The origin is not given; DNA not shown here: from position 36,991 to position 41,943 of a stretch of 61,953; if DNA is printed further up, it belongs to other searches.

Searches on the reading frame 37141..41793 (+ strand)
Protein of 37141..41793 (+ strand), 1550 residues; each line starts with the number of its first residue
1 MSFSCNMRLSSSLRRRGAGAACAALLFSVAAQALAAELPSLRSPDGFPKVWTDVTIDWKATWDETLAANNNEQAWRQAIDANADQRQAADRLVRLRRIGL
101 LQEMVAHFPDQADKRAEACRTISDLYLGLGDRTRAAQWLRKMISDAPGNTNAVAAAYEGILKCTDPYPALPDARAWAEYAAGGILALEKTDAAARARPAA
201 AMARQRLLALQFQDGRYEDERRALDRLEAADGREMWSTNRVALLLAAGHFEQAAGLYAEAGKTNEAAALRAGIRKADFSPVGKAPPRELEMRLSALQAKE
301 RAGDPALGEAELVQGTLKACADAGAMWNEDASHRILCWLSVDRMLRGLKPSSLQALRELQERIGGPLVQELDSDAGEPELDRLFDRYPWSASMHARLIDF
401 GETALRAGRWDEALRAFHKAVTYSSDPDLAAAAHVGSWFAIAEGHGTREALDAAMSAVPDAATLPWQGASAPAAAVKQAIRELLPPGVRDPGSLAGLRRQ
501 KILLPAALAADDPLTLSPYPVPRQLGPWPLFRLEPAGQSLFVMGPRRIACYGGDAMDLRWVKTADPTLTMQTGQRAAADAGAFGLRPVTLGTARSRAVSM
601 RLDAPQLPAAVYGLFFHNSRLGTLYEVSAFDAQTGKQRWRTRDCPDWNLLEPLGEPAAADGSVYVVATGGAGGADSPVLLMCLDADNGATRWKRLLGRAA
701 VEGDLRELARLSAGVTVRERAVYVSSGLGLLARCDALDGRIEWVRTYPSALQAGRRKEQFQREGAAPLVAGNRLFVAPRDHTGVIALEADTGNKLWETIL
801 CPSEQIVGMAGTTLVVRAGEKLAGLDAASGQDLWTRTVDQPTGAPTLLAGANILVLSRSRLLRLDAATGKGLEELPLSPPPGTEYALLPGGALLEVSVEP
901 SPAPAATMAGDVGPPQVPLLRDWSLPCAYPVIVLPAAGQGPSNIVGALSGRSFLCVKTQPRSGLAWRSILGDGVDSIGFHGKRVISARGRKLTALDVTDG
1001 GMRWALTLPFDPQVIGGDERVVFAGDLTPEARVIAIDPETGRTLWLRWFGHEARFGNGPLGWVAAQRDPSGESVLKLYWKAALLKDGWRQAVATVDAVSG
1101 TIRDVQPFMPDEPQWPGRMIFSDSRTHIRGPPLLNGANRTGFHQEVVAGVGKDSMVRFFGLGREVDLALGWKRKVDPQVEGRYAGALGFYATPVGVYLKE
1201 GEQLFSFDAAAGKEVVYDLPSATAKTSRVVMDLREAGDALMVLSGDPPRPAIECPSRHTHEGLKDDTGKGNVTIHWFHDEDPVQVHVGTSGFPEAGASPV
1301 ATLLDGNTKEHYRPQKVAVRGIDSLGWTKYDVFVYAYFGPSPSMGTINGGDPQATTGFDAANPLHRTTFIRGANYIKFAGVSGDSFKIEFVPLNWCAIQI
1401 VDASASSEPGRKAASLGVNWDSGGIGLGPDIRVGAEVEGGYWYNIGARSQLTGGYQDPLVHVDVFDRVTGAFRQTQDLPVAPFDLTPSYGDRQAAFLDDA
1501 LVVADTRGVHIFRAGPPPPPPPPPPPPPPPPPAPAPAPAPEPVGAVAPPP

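Call 39: search_protein_families(library=pfam, proteins=[window:37141-41793:+])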
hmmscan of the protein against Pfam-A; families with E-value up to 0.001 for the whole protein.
window:37141-41793:+ (1550 aa): 4 families
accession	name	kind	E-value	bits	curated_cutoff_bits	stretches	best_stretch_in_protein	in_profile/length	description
PF13360.13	PQQ_2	-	5.8e-29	101.8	27.6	3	682-847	7-167/233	Outer membrane protein assembly factor BamB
PF01011.28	PQQ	-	3.2e-08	33.2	26.7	0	754-871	40-136/595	Glucose/ethanol/alcohol dehydrogenase, beta-propeller domain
PF07719.23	TPR_2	-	1.7e-06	28.1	27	0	401-423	8-30/34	Tetratricopeptide repeat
PF25293.1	Beta-prop_EMC1_N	-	0.00049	20.3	34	0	962-1009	51-104/219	EMC1 N-terminal beta-propeller domain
